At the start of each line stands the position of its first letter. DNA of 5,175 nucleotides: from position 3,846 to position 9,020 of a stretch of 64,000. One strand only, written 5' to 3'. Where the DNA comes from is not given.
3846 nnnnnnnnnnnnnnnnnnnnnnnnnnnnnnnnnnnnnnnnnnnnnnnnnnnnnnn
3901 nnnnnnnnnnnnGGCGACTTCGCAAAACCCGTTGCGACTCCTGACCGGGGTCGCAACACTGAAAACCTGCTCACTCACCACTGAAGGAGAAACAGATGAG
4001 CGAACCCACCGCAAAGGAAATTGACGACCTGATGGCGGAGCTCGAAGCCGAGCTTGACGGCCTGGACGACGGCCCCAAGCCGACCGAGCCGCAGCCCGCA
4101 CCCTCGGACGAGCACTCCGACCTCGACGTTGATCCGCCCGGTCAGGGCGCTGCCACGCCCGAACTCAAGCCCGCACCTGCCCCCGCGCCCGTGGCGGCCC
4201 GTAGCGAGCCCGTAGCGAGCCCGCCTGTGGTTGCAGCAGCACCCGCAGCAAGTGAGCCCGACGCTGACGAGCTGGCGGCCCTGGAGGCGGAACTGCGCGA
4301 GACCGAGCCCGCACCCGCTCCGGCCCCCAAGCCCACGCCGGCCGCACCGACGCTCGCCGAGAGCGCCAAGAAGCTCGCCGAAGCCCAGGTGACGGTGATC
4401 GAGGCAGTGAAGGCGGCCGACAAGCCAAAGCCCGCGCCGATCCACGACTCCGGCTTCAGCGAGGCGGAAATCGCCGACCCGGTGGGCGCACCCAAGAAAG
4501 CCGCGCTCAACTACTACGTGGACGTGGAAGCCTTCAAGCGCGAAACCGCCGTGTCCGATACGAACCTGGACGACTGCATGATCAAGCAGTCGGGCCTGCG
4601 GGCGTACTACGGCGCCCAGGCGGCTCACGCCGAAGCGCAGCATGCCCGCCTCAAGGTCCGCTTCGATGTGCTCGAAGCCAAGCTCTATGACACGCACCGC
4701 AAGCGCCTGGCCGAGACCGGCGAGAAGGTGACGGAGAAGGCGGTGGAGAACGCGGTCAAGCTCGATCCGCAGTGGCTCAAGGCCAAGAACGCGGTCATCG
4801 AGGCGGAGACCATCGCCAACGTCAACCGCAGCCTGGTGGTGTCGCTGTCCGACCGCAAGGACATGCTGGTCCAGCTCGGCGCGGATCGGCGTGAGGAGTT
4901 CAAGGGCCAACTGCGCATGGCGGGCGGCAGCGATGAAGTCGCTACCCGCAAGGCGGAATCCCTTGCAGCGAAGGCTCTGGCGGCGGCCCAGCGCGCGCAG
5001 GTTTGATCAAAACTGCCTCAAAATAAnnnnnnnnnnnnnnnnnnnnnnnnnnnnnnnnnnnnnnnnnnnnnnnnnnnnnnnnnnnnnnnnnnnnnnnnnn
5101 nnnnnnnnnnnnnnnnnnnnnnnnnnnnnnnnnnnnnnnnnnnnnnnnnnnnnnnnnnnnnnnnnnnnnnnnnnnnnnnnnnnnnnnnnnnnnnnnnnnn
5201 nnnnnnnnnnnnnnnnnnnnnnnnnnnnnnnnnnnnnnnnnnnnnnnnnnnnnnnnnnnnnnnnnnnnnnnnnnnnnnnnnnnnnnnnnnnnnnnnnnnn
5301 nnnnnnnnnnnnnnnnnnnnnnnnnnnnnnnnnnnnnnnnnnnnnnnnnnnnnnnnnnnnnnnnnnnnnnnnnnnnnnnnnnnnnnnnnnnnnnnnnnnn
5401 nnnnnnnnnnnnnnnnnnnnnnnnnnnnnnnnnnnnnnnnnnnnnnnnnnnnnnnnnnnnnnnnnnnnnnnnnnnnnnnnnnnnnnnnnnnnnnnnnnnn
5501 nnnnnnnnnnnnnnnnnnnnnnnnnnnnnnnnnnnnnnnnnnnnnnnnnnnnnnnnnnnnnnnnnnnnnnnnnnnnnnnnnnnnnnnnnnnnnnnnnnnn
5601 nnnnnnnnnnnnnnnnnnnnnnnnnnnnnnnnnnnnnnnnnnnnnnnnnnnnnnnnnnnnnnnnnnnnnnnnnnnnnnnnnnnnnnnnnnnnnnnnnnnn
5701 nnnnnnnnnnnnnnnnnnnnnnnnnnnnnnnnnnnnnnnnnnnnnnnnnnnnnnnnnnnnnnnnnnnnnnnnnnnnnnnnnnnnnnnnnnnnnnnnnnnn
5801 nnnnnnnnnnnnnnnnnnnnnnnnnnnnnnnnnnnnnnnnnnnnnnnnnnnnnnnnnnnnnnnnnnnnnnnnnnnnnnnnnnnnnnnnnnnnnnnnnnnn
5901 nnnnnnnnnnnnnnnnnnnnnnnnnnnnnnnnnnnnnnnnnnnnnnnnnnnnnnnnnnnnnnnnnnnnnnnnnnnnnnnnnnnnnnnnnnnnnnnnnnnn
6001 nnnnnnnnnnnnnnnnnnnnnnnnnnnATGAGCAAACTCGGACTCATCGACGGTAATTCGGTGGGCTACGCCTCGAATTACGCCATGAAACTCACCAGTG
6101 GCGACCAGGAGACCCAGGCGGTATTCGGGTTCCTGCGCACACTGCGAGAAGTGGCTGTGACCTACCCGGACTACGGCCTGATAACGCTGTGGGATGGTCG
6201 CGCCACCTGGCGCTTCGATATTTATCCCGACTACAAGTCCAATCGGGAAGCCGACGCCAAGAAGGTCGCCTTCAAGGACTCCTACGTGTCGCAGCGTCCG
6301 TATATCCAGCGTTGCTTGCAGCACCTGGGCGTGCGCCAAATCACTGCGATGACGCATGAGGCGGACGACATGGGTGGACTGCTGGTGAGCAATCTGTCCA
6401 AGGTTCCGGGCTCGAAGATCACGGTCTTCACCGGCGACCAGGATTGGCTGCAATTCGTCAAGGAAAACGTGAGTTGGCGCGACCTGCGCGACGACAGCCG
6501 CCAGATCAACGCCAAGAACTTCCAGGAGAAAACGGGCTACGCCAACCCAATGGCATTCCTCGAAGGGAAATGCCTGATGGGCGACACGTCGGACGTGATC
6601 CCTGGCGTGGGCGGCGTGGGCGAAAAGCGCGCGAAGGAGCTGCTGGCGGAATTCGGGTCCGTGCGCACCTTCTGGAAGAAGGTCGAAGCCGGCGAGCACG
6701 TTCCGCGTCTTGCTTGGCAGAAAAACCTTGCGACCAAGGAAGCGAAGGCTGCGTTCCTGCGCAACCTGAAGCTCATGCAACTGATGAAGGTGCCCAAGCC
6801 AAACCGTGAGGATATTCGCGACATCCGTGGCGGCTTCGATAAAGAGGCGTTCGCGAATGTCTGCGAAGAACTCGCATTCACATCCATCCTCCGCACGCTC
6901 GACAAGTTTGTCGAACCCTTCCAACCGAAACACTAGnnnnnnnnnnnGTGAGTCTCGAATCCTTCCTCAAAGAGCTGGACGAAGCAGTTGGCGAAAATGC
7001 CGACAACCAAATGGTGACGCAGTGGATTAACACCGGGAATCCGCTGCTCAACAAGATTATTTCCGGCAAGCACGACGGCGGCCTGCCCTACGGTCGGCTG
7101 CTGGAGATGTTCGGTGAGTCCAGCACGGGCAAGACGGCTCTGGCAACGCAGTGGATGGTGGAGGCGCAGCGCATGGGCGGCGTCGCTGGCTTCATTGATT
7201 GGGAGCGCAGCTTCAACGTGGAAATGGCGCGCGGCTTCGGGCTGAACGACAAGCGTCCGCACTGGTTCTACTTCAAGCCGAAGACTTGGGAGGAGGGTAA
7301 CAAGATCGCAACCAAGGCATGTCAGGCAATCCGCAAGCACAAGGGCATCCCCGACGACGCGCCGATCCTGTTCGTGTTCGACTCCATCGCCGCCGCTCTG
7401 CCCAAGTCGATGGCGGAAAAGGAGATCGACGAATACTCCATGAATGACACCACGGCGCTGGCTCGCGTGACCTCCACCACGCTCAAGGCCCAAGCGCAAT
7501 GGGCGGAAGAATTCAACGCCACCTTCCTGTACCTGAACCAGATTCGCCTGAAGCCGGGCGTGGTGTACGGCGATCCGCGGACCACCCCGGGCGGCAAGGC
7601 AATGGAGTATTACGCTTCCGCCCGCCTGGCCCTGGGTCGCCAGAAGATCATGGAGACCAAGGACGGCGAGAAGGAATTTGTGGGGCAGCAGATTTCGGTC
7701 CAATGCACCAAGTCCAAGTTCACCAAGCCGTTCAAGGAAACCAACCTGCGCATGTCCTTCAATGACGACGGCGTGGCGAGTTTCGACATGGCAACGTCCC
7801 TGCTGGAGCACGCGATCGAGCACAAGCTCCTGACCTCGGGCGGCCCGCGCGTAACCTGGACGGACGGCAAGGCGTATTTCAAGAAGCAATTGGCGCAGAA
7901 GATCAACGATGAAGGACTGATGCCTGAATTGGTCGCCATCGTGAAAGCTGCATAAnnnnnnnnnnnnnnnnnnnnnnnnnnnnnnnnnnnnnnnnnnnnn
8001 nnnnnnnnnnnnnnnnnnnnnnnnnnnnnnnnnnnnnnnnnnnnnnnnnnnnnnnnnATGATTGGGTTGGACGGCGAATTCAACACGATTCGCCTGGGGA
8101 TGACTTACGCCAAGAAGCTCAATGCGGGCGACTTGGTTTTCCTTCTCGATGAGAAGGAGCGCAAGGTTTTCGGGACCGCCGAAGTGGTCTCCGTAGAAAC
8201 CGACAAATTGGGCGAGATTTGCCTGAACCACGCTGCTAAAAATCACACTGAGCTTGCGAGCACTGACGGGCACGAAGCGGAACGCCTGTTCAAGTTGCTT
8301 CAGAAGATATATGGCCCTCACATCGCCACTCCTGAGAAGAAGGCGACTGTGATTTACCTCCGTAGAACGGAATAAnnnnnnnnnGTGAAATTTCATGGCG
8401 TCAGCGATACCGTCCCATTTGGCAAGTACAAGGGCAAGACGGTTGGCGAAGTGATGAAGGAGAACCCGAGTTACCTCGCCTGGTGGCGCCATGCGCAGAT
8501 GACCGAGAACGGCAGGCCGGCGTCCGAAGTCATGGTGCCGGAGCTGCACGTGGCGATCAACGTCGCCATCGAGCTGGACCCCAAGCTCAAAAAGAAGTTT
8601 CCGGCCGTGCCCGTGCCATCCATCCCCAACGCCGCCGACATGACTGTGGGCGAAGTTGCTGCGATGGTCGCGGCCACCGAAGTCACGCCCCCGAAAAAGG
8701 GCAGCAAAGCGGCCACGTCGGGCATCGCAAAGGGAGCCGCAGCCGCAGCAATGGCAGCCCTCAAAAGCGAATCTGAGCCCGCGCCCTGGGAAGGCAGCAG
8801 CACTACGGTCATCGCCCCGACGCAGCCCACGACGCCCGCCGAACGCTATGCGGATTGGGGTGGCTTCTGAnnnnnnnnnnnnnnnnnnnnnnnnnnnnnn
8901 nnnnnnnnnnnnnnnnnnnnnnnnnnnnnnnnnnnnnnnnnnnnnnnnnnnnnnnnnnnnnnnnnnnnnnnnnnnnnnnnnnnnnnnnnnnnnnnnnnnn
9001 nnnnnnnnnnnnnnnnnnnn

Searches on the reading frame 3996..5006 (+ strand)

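Call 15: search_protein_families(library=phrogs, proteins=[window:3996-5006:+])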
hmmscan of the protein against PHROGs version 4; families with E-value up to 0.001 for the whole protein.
window:3996-5006:+ (336 aa): 4 families
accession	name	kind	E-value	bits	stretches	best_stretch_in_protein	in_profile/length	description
phrog_4969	-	unknown function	4.6e-42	145.5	1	98-310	126-335/362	-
phrog_9245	-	unknown function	1.1e-27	98.3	1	170-311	203-344/368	-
phrog_1069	-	unknown function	6.4e-25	89.2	1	171-320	274-423/425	-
phrog_2058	-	unknown function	5.5e-23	82.6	1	186-306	30-150/158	-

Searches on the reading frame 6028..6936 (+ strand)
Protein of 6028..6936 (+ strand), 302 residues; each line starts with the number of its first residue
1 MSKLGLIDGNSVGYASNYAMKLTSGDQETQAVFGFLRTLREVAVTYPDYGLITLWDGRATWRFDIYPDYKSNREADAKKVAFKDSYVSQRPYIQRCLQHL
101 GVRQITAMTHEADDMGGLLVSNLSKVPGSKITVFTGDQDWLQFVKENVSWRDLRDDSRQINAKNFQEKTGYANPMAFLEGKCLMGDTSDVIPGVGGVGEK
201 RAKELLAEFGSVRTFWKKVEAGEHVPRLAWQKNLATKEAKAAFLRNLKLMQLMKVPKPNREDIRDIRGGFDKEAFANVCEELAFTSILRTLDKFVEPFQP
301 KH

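Call 15: search_protein_families(library=phrogs, proteins=[window:6028-6936:+])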
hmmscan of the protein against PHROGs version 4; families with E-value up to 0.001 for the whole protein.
window:6028-6936:+ (302 aa): 4 families
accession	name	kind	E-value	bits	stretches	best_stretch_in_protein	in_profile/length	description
phrog_107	-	DNA, RNA and nucleotide metabolism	1.2e-48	167.6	1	4-299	121-411/542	exonuclease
phrog_32545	-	unknown function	1.4e-45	156.3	1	6-185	5-186/186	-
phrog_30319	-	unknown function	4.1e-18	66.6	1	182-299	10-138/141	-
phrog_26716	-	DNA, RNA and nucleotide metabolism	0.00052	20.5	1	105-192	183-283/353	polymerase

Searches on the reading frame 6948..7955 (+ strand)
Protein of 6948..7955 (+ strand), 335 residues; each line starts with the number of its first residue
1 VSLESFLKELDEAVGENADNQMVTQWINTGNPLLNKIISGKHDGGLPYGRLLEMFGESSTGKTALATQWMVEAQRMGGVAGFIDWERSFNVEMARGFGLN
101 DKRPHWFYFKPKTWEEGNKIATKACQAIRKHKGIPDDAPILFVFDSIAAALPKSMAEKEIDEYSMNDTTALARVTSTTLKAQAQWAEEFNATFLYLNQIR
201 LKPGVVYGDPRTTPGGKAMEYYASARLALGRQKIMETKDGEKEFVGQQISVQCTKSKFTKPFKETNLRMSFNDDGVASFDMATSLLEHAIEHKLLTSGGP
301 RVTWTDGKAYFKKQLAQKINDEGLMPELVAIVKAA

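Call 15: search_protein_families(library=phrogs, proteins=[window:6948-7955:+])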
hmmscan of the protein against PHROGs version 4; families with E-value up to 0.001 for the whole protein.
window:6948-7955:+ (335 aa): 3 families
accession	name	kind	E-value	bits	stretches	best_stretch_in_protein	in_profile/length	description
phrog_97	-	other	3.8e-76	258.3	2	2-233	19-255/506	UvsX-like recombinase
phrog_9666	-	unknown function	6.1e-61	207.6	2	63-334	487-763/779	-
phrog_8337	-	DNA, RNA and nucleotide metabolism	1.7e-18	68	1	22-237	45-251/273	DNA repair protein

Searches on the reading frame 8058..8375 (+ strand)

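Call 95: search_protein_families(library=pfam, max_evalue=0.01, proteins=[window:8058-8375:+])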
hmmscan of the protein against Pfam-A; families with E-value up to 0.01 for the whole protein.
window:8058-8375:+ (105 aa): 1 family
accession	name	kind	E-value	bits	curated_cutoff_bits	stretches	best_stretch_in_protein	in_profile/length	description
PF04266.20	ASCH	-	0.002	19.2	21.2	1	10-99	19-97/103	ASCH domain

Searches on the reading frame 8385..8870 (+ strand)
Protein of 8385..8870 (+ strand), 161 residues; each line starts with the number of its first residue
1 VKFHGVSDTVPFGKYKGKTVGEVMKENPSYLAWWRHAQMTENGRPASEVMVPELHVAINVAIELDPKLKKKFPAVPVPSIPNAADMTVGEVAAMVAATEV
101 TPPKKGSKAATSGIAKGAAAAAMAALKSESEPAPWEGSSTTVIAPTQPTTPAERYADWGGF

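Call 95: search_protein_families(library=pfam, max_evalue=0.01, proteins=[window:8385-8870:+])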
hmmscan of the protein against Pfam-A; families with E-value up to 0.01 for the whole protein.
window:8385-8870:+ (161 aa): 2 families
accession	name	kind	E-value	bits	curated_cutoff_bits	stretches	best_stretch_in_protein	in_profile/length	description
PF20600.3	ExoX-like_C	-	7.3e-11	41.7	26.5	1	12-33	3-24/30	Exodeoxyribonuclease X-like C-terminal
PF12843.12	QSregVF_b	-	0.0044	17.3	22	1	6-36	9-36/66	Putative quorum-sensing-regulated virulence factor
